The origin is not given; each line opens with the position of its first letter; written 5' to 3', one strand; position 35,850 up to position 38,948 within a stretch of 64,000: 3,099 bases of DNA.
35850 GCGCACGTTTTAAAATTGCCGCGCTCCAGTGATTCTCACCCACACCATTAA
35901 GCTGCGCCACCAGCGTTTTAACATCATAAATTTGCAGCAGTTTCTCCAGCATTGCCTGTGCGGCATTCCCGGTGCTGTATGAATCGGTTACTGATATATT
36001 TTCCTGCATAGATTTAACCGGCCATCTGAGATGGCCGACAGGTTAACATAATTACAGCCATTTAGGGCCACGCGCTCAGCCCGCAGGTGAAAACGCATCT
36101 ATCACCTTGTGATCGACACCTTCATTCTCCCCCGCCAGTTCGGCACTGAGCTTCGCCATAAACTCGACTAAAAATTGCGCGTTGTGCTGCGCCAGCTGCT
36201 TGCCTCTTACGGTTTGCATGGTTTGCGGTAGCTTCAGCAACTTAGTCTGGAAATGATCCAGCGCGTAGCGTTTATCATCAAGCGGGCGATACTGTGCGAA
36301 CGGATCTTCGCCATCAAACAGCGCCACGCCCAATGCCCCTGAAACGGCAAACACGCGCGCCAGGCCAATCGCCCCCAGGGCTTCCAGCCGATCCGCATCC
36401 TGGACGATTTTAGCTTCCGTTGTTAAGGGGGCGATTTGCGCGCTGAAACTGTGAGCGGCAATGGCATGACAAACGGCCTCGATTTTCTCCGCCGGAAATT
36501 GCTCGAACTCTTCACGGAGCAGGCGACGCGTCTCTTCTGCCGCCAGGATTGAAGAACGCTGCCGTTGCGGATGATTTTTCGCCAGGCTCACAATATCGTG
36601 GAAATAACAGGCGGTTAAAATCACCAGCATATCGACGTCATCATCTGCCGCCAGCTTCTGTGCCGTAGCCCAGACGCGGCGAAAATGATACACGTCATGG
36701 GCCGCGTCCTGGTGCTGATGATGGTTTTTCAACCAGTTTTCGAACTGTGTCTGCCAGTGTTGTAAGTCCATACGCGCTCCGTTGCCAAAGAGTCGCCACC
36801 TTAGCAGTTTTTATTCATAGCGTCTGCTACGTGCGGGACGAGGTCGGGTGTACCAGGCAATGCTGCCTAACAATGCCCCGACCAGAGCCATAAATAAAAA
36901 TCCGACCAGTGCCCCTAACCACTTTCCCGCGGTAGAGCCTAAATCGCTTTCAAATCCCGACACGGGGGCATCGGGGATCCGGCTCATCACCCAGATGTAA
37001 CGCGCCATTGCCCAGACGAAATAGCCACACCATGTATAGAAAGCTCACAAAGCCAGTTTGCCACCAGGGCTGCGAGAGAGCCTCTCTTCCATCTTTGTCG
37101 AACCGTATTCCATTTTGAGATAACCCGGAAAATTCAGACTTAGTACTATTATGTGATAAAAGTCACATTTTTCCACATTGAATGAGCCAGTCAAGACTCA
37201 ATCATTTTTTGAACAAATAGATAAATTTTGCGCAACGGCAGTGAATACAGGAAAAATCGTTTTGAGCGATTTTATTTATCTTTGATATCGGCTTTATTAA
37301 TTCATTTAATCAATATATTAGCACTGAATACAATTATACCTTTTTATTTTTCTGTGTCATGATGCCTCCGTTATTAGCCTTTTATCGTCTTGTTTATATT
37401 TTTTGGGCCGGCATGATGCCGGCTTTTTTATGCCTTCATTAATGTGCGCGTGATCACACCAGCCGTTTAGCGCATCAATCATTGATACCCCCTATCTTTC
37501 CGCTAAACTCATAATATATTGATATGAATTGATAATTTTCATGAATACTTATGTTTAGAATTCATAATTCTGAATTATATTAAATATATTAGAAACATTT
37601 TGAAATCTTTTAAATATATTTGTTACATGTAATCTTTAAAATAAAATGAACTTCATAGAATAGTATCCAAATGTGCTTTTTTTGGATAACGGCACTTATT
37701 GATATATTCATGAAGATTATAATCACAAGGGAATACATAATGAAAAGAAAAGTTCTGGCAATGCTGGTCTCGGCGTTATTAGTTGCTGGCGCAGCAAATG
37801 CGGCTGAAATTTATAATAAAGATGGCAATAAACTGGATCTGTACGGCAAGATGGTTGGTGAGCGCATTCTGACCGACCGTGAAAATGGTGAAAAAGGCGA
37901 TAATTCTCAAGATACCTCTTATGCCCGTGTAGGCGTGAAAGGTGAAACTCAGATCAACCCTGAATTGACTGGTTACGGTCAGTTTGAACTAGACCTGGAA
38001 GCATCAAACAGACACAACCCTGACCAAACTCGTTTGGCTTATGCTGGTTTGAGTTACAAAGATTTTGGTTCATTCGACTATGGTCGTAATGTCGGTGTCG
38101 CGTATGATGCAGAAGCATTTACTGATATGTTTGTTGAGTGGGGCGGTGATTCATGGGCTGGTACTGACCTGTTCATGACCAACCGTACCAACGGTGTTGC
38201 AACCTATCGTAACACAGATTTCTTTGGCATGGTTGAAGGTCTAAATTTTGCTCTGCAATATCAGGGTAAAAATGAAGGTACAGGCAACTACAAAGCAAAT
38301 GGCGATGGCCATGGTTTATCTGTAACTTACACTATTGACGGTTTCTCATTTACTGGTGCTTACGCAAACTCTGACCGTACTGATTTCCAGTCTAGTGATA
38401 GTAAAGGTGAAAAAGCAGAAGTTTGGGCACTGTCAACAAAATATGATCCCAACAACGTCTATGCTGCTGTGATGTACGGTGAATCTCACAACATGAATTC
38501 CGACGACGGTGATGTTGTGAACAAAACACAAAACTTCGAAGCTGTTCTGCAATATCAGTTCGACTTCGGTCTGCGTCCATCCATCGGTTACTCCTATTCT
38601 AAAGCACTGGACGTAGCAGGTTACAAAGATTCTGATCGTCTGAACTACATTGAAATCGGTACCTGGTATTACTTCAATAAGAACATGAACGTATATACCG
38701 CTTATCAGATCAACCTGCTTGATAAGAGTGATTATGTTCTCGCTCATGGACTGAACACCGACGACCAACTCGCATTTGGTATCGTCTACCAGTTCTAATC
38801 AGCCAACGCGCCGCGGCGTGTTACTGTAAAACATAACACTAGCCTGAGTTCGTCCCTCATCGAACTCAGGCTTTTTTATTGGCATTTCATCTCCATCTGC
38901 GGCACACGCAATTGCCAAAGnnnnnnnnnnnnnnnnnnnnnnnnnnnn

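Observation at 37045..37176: In-frame TGA interrupts yedR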

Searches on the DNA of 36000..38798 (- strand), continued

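Call 19: get_annotated_region(hit=H68, flank=5000)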
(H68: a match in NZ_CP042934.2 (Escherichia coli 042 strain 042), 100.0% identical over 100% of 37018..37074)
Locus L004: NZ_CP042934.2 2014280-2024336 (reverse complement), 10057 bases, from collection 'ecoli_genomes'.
description: Escherichia coli 042 chromosome, complete genome
organism: Escherichia coli 042 strain 042 (NCBI taxid 216592)
replicon: chromosome; assembly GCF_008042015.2
host: Homo sapiens; source: stool; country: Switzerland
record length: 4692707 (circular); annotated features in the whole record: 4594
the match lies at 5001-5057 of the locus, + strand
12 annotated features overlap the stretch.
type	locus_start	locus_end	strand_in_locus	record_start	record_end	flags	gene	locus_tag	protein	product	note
CDS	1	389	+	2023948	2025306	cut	hprS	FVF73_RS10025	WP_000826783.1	two-component system sensor histidine kinase HprS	-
CDS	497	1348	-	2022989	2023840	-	hchA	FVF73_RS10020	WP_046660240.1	glyoxalase III HchA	-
CDS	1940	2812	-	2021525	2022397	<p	-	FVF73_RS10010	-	porin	incomplete; partial in the middle of a contig; missing N-terminus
CDS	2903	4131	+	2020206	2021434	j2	-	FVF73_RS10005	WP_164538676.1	IS3-like element IS2 family transposase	programmed frameshift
CDS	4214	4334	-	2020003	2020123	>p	-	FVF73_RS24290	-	hypothetical protein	incomplete; partial in the middle of a contig; missing C-terminus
CDS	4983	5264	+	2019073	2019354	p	drpB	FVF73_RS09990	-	cell division protein DrpB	internal stop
CDS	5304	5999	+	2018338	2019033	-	yedJ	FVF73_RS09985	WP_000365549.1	phosphohydrolase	-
CDS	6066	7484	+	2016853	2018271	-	dcm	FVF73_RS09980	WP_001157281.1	DNA-cytosine methyltransferase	-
CDS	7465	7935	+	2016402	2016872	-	vsr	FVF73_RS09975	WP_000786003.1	VSPR family DNA mismatch endonuclease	-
CDS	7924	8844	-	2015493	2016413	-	yedA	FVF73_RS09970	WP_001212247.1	drug/metabolite exporter YedA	-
CDS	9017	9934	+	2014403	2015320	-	yedI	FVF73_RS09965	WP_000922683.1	DUF808 domain-containing protein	-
CDS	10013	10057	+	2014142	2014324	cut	yodC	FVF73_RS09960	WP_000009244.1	YodC family protein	-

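Call 20: get_annotated_region(hit=H49, flank=5000)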
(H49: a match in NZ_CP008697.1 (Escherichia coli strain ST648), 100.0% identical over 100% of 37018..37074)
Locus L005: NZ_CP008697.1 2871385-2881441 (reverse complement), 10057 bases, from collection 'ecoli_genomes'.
description: Escherichia coli strain ST648 isolate Pleural Effusion of Patients with Empyema Thoracis chromosome, complete genome
organism: Escherichia coli strain ST648 (NCBI taxid 562)
replicon: chromosome; assembly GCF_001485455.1
host: Homo sapiens; source: Pleural Effusion; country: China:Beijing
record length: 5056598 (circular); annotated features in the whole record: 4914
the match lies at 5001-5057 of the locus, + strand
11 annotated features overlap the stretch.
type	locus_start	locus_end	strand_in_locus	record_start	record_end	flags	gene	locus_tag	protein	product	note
CDS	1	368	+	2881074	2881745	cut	hprR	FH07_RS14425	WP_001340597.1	response regulator transcription factor HprR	-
CDS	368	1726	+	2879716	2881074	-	hprS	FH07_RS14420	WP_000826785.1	two-component system sensor histidine kinase HprS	-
CDS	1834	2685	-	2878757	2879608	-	hchA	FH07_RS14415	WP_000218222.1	glyoxalase III HchA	-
CDS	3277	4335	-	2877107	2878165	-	-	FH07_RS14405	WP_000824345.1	porin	-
CDS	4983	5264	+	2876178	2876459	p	drpB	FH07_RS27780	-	cell division protein DrpB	internal stop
CDS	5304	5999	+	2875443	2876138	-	yedJ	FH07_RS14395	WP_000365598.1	phosphohydrolase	-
CDS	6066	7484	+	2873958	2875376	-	dcm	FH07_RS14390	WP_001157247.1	DNA-cytosine methyltransferase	-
CDS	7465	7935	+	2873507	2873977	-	vsr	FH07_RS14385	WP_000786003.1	VSPR family DNA mismatch endonuclease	-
CDS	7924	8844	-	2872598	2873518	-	yedA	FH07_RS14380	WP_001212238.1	drug/metabolite exporter YedA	-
CDS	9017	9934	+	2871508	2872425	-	yedI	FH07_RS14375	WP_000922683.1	DUF808 domain-containing protein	-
CDS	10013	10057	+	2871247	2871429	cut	yodC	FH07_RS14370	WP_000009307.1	YodC family protein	-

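Call 21: get_annotated_region(hit=H53, flank=5000)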
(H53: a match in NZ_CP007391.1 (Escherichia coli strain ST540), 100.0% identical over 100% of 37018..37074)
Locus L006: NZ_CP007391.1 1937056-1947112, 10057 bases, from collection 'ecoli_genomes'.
description: Escherichia coli strain ST540 chromosome, complete genome
organism: Escherichia coli strain ST540 (NCBI taxid 562)
replicon: chromosome; assembly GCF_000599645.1
host: -; source: -; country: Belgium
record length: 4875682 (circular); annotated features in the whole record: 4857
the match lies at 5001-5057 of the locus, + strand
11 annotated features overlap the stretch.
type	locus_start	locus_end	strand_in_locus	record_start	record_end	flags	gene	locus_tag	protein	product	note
CDS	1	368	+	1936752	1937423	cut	hprR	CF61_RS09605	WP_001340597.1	response regulator transcription factor HprR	-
CDS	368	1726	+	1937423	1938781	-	hprS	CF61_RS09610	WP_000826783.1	two-component system sensor histidine kinase HprS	-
CDS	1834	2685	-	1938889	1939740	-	hchA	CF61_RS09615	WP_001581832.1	glyoxalase III HchA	-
CDS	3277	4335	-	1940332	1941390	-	-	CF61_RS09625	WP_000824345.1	porin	-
CDS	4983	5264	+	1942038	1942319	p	drpB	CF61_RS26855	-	cell division protein DrpB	internal stop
CDS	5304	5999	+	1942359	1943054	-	yedJ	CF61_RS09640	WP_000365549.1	phosphohydrolase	-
CDS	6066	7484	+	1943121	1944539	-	dcm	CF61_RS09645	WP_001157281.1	DNA-cytosine methyltransferase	-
CDS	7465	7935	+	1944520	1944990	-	vsr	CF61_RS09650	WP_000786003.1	VSPR family DNA mismatch endonuclease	-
CDS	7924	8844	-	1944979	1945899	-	yedA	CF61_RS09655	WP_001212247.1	drug/metabolite exporter YedA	-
CDS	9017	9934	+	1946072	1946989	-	yedI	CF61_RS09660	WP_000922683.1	DUF808 domain-containing protein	-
CDS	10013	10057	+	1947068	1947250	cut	yodC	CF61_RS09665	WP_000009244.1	YodC family protein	-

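Call 22: get_annotated_region(hit=H71, flank=5000)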
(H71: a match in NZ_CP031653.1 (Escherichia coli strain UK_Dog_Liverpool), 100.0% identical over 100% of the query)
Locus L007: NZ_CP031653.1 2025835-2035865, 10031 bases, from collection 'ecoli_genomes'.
description: Escherichia coli strain UK_Dog_Liverpool chromosome, complete genome
organism: Escherichia coli strain UK_Dog_Liverpool (NCBI taxid 562)
replicon: chromosome; assembly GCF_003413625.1
host: dog; source: foreleg infected wound; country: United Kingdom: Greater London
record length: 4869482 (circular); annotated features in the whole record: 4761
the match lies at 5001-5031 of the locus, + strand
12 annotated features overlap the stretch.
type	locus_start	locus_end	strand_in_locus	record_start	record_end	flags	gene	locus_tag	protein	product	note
CDS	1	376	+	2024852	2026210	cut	hprS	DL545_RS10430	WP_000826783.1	two-component system sensor histidine kinase HprS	-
CDS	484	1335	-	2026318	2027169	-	hchA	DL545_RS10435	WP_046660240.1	glyoxalase III HchA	-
CDS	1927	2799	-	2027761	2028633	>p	-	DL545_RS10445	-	porin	incomplete; partial in the middle of a contig; missing N-terminus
CDS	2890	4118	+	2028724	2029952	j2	-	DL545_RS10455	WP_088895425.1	IS3-like element IS2 family transposase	programmed frameshift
CDS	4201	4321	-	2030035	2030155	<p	-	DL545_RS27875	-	hypothetical protein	incomplete; partial in the middle of a contig; missing C-terminus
CDS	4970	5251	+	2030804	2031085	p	drpB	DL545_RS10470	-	cell division protein DrpB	internal stop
CDS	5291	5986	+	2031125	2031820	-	yedJ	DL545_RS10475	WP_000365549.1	phosphohydrolase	-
CDS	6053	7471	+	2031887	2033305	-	dcm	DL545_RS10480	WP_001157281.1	DNA-cytosine methyltransferase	-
CDS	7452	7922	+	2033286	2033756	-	vsr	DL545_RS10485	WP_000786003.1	VSPR family DNA mismatch endonuclease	-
CDS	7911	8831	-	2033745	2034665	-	yedA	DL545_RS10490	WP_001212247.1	drug/metabolite exporter YedA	-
CDS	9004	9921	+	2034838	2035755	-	yedI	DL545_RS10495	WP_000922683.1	DUF808 domain-containing protein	-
CDS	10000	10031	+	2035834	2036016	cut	yodC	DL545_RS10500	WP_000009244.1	YodC family protein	-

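Call 23: get_annotated_region(hit=H103, flank=5000)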
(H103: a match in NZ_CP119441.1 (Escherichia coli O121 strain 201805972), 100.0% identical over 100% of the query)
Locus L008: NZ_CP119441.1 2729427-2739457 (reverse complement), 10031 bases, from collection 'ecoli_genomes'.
description: Escherichia coli O121 strain 201805972 chromosome, complete genome
organism: Escherichia coli O121 strain 201805972 (NCBI taxid 1055537)
replicon: chromosome; assembly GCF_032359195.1
host: Homo sapiens; source: missing; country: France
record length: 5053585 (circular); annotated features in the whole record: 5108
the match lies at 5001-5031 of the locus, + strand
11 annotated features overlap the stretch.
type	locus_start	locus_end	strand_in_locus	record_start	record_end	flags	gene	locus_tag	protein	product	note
CDS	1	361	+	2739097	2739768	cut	hprR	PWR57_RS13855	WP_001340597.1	response regulator transcription factor HprR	-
CDS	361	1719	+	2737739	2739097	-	hprS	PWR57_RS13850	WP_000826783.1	two-component system sensor histidine kinase HprS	-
CDS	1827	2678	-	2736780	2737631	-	hchA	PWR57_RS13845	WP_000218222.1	glyoxalase III HchA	-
CDS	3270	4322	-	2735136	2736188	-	-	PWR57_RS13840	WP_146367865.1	porin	-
CDS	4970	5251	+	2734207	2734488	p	drpB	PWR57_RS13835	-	cell division protein DrpB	internal stop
CDS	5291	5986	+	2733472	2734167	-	yedJ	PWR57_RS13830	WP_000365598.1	phosphohydrolase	-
CDS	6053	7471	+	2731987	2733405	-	dcm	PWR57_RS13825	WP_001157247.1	DNA-cytosine methyltransferase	-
CDS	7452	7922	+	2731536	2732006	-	vsr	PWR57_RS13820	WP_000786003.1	VSPR family DNA mismatch endonuclease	-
CDS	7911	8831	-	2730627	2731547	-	yedA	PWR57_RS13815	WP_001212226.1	drug/metabolite exporter YedA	-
CDS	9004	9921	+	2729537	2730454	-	yedI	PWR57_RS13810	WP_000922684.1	DUF808 domain-containing protein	-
CDS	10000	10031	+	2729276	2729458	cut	yodC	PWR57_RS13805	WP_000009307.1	YodC family protein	-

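Call 24: get_annotated_region(hit=H2, flank=4750)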
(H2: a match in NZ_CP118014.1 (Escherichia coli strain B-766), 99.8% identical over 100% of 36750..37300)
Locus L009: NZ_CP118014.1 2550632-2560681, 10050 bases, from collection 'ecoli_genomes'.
description: Escherichia coli strain B-766 chromosome, complete genome
organism: Escherichia coli strain B-766 (NCBI taxid 562)
replicon: chromosome; assembly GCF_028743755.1
host: Homo sapiens; source: -; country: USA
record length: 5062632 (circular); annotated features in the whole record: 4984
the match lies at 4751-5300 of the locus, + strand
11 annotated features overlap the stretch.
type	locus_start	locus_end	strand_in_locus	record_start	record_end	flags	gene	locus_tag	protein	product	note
CDS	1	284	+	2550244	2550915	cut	hprR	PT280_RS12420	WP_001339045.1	response regulator transcription factor HprR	-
CDS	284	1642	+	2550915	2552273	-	hprS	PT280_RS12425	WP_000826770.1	two-component system sensor histidine kinase HprS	-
CDS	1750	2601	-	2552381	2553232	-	hchA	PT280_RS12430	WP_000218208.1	glyoxalase III HchA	-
CDS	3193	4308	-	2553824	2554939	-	-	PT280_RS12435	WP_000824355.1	porin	-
CDS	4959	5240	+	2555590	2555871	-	drpB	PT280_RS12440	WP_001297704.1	cell division protein DrpB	-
CDS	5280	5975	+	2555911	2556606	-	yedJ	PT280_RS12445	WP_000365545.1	phosphohydrolase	-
CDS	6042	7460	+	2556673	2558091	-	dcm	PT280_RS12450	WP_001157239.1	DNA-cytosine methyltransferase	-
CDS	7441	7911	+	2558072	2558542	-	vsr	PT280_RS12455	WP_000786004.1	VSPR family DNA mismatch endonuclease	-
CDS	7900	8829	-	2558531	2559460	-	yedA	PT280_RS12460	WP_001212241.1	drug/metabolite exporter YedA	-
CDS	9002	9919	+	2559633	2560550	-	yedI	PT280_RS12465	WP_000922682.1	DUF808 domain-containing protein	-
CDS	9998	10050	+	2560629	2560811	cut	yodC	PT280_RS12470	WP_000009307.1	YodC family protein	-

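Call 25: get_annotated_region(hit=H3, flank=4750)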
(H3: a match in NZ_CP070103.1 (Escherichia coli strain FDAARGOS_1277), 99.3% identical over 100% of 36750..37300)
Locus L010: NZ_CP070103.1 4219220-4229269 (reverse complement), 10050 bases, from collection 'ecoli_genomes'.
description: Escherichia coli strain FDAARGOS_1277 chromosome, complete genome
organism: Escherichia coli strain FDAARGOS_1277 (NCBI taxid 562)
replicon: chromosome; assembly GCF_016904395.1
host: Homo sapiens; source: missing; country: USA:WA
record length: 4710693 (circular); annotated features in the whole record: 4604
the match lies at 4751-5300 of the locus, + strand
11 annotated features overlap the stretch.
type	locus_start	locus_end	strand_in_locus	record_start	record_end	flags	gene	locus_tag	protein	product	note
CDS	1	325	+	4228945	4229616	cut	hprR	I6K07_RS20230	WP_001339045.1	response regulator transcription factor HprR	-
CDS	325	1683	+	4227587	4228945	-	hprS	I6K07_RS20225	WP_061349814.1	two-component system sensor histidine kinase HprS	-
CDS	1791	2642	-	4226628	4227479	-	hchA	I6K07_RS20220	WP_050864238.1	glyoxalase III HchA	-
CDS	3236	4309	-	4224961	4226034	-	-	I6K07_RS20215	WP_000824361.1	porin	-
CDS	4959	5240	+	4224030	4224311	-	drpB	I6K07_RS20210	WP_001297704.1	cell division protein DrpB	-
CDS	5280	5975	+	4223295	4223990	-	yedJ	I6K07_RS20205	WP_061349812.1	phosphohydrolase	-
CDS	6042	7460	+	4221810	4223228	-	dcm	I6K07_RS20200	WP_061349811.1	DNA-cytosine methyltransferase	-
CDS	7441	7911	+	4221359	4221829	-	vsr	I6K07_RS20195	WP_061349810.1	VSPR family DNA mismatch endonuclease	-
CDS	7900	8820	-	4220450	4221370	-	yedA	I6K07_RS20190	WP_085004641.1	drug/metabolite exporter YedA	-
CDS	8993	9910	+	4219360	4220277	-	yedI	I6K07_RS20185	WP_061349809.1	DUF808 domain-containing protein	-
CDS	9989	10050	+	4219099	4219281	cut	yodC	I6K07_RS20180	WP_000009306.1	YodC family protein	-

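Call 26: get_annotated_region(hit=H16, flank=4750)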
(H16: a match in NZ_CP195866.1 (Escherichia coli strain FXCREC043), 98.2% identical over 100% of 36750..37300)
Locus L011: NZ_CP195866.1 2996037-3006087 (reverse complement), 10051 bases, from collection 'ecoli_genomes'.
description: Escherichia coli strain FXCREC043 chromosome, complete genome
organism: Escherichia coli strain FXCREC043 (NCBI taxid 562)
replicon: chromosome; assembly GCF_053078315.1
host: Homo sapiens; source: missing; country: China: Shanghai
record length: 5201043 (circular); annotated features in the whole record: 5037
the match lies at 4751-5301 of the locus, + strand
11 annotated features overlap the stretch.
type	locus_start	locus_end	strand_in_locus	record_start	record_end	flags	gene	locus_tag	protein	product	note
CDS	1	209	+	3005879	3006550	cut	hprR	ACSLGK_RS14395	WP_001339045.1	response regulator transcription factor HprR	-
CDS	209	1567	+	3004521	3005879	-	hprS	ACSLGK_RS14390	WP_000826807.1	two-component system sensor histidine kinase HprS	-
CDS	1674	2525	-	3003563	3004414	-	hchA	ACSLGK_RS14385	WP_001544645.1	glyoxalase III HchA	-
CDS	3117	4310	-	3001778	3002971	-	ompC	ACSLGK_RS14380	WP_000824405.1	porin OmpC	-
CDS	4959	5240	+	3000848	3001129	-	drpB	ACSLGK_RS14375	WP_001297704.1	cell division protein DrpB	-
CDS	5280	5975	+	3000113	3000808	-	yedJ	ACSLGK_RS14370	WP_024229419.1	phosphohydrolase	-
CDS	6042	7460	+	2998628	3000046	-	dcm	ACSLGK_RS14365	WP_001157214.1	DNA-cytosine methyltransferase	-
CDS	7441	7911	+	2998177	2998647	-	vsr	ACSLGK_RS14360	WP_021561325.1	VSPR family DNA mismatch endonuclease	-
CDS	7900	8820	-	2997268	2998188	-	yedA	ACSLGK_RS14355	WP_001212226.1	drug/metabolite exporter YedA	-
CDS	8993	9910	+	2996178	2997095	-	yedI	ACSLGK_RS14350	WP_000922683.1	DUF808 domain-containing protein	-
CDS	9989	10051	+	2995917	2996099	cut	yodC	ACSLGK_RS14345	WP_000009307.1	YodC family protein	-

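Call 27: get_annotated_region(hit=H18, flank=4750)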
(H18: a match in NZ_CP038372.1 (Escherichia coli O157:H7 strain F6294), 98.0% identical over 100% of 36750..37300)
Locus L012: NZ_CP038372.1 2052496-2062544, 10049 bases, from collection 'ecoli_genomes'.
description: Escherichia coli O157:H7 strain F6294 chromosome, complete genome
organism: Escherichia coli O157:H7 strain F6294 (NCBI taxid 83334)
replicon: chromosome; assembly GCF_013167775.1
host: -; source: beef; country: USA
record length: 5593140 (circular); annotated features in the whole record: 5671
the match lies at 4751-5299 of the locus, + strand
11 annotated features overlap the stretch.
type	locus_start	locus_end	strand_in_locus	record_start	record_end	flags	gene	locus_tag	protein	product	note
CDS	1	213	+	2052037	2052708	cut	hprR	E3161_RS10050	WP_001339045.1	response regulator transcription factor HprR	-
CDS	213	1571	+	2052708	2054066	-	hprS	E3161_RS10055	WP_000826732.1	two-component system sensor histidine kinase HprS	-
CDS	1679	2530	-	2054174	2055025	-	hchA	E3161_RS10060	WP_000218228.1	glyoxalase III HchA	-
CDS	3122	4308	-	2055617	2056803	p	ompC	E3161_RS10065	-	porin OmpC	frameshifted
CDS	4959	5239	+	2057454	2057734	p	drpB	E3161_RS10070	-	cell division protein DrpB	frameshifted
CDS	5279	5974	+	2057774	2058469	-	yedJ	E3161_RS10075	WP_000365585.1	phosphohydrolase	-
CDS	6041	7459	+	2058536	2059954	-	dcm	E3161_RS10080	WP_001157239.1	DNA-cytosine methyltransferase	-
CDS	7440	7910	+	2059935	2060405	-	vsr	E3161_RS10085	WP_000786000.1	VSPR family DNA mismatch endonuclease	-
CDS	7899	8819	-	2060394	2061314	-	yedA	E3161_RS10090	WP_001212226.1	drug/metabolite exporter YedA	-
CDS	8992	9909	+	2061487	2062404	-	yedI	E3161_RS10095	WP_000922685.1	DUF808 domain-containing protein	-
CDS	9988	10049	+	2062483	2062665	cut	yodC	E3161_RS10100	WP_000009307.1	YodC family protein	-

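Call 28: get_annotated_region(hit=H23, flank=4750)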
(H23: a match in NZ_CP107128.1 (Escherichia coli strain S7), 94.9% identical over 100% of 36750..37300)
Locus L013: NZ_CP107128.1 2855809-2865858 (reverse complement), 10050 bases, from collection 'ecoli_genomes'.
description: Escherichia coli strain S7 chromosome, complete genome
organism: Escherichia coli strain S7 (NCBI taxid 562)
replicon: chromosome; assembly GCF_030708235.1
host: -; source: human; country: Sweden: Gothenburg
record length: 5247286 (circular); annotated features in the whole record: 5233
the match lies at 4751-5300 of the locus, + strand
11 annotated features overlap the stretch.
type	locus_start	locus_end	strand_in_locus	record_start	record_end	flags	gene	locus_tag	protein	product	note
CDS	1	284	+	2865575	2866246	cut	hprR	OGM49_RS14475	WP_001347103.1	response regulator transcription factor HprR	-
CDS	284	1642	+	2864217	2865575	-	hprS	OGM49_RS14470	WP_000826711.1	two-component system sensor histidine kinase HprS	-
CDS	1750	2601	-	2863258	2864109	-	hchA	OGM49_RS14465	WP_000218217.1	glyoxalase III HchA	-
CDS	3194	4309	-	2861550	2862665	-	-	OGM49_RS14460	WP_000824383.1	porin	-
CDS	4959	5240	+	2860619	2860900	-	drpB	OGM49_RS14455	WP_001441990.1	cell division protein DrpB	-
CDS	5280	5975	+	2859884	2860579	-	yedJ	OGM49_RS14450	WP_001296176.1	phosphohydrolase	-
CDS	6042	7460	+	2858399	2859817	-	dcm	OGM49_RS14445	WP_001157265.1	DNA-cytosine methyltransferase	-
CDS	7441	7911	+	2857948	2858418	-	vsr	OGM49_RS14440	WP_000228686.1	VSPR family DNA mismatch endonuclease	-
CDS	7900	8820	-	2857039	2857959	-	yedA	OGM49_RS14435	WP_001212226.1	drug/metabolite exporter YedA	-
CDS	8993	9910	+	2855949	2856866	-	yedI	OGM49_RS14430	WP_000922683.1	DUF808 domain-containing protein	-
CDS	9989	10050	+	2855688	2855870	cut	yodC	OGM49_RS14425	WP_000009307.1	YodC family protein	-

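Call 29: get_annotated_region(hit=H22, flank=4750)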
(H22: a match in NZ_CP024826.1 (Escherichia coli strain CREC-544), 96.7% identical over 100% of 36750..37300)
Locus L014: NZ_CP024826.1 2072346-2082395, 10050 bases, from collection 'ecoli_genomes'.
description: Escherichia coli strain CREC-544 chromosome, complete genome
organism: Escherichia coli strain CREC-544 (NCBI taxid 562)
replicon: chromosome; assembly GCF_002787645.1
host: Homo sapiens; source: Rectal swab; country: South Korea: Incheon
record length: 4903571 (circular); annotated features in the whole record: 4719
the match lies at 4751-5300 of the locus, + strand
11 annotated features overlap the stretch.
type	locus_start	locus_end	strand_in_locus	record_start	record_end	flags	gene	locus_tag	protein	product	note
CDS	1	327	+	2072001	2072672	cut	hprR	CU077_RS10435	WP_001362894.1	response regulator transcription factor HprR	-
CDS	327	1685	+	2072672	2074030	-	hprS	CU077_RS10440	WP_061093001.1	two-component system sensor histidine kinase HprS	-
CDS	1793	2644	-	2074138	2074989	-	hchA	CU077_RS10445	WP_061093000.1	glyoxalase III HchA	-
CDS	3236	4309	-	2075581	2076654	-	-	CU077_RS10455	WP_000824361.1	porin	-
CDS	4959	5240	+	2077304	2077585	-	drpB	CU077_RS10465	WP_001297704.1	cell division protein DrpB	-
CDS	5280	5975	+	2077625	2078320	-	yedJ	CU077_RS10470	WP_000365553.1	phosphohydrolase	-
CDS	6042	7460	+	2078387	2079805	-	dcm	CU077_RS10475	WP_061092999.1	DNA-cytosine methyltransferase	-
CDS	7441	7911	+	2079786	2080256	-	vsr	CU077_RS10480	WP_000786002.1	VSPR family DNA mismatch endonuclease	-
CDS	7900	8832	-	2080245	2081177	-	yedA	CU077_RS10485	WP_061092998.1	drug/metabolite exporter YedA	-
CDS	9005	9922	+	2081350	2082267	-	yedI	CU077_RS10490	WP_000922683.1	DUF808 domain-containing protein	-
CDS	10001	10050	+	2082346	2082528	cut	yodC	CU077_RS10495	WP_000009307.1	YodC family protein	-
